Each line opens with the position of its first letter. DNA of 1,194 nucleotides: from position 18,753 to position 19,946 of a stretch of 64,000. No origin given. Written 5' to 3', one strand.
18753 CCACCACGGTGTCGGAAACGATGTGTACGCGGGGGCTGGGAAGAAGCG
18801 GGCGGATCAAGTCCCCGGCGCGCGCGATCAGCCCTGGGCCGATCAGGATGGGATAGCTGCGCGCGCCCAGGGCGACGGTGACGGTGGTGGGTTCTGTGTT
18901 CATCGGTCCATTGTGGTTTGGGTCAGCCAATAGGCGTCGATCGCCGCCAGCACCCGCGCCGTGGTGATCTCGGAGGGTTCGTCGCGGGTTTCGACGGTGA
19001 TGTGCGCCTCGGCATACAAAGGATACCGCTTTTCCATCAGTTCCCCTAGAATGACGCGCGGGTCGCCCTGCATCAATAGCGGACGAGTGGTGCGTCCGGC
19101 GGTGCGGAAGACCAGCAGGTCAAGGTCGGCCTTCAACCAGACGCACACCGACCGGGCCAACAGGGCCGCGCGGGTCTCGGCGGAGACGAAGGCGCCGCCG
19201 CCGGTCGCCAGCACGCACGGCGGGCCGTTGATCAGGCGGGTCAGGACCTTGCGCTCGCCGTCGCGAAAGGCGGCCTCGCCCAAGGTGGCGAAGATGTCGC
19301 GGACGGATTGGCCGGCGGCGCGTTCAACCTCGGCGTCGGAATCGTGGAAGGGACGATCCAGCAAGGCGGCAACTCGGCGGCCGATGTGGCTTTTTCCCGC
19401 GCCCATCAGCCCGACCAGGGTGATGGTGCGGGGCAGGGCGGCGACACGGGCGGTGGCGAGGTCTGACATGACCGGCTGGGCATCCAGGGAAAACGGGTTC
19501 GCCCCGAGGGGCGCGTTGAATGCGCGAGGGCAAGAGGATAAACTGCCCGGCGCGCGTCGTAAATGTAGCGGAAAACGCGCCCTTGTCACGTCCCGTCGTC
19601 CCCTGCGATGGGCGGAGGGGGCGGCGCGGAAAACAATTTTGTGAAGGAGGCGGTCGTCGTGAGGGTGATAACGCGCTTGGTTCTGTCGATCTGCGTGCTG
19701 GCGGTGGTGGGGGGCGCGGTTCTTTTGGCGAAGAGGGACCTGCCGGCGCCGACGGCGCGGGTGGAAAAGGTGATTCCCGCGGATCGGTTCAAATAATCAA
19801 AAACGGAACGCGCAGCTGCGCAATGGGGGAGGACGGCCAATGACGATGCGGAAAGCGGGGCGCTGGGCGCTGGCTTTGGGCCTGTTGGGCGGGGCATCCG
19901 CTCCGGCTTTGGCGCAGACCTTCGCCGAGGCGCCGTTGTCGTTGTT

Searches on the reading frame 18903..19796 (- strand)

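Call 27: search_protein_families(library=pfam, proteins=[window:18903-19796:-], max_evalue=0.001)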
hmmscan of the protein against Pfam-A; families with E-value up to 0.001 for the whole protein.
window:18903-19796:- (298 aa): 1 family
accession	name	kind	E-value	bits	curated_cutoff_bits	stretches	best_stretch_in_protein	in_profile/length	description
PF01202.28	SKI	-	1.6e-41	142.5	22.1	1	131-284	1-156/159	Shikimate kinase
